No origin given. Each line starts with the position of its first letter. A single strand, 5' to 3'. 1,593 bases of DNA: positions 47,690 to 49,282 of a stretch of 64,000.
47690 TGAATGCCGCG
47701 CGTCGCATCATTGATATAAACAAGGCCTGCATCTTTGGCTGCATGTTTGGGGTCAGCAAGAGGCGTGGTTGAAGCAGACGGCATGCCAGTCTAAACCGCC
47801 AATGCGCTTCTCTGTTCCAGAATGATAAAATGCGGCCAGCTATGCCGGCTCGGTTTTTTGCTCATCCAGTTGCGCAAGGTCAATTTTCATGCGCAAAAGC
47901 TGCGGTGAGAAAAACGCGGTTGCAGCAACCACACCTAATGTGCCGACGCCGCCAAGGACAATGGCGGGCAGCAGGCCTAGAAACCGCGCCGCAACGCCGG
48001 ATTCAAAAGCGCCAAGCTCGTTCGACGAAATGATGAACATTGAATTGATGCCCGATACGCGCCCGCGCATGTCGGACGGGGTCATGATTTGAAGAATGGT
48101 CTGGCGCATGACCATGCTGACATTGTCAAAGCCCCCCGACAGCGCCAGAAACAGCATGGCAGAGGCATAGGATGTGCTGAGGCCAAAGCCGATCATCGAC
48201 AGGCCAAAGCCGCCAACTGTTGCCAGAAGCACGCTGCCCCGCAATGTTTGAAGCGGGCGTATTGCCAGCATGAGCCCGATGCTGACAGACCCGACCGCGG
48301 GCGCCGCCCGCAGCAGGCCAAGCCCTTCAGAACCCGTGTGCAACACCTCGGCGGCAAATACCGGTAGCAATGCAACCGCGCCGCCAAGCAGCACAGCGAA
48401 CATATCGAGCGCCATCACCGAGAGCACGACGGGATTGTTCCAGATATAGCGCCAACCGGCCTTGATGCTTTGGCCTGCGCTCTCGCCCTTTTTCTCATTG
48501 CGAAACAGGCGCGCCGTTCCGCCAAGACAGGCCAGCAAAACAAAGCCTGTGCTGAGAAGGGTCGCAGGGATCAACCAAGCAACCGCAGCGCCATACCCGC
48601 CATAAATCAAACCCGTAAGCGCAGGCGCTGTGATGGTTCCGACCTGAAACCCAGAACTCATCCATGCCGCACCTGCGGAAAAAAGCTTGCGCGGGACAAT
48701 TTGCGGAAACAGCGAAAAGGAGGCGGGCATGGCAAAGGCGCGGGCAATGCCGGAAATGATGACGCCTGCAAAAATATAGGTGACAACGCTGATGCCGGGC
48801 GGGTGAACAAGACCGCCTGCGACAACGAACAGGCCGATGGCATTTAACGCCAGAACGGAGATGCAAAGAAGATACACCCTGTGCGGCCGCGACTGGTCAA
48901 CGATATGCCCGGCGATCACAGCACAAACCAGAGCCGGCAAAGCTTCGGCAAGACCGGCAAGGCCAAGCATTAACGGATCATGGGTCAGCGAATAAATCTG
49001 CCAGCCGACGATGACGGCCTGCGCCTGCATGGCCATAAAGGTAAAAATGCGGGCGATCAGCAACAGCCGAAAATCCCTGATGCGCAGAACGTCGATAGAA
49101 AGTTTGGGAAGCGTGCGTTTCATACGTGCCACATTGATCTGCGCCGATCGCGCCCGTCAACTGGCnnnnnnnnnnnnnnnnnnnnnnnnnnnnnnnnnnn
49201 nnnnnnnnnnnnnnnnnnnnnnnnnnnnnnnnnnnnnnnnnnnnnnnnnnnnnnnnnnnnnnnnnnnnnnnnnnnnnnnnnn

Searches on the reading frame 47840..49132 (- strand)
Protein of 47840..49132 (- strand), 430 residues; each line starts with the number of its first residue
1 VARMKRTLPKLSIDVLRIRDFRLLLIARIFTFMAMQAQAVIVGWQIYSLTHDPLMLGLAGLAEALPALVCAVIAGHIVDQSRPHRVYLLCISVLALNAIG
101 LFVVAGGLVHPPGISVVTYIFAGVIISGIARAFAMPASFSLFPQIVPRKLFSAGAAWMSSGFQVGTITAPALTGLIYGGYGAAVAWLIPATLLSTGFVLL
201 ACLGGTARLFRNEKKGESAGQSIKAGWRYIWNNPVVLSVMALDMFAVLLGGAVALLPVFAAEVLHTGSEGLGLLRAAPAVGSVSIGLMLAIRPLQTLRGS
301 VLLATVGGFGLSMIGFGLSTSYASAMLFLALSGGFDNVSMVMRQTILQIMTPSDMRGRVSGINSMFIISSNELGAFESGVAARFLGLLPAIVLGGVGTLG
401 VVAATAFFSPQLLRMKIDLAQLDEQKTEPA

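Call 35: search_protein_families(library=pfam, proteins=[window:47840-49132:-], max_evalue=0.001)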
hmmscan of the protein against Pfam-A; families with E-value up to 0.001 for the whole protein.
window:47840-49132:- (430 aa): 2 families
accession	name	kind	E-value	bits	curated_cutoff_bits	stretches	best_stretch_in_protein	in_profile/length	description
PF07690.21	MFS_1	-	4e-26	92.2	33.4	1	24-366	1-338/347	Major Facilitator Superfamily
PF05977.19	MFS_3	-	1.2e-25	90.5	27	1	16-408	7-393/524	Transmembrane secretion effector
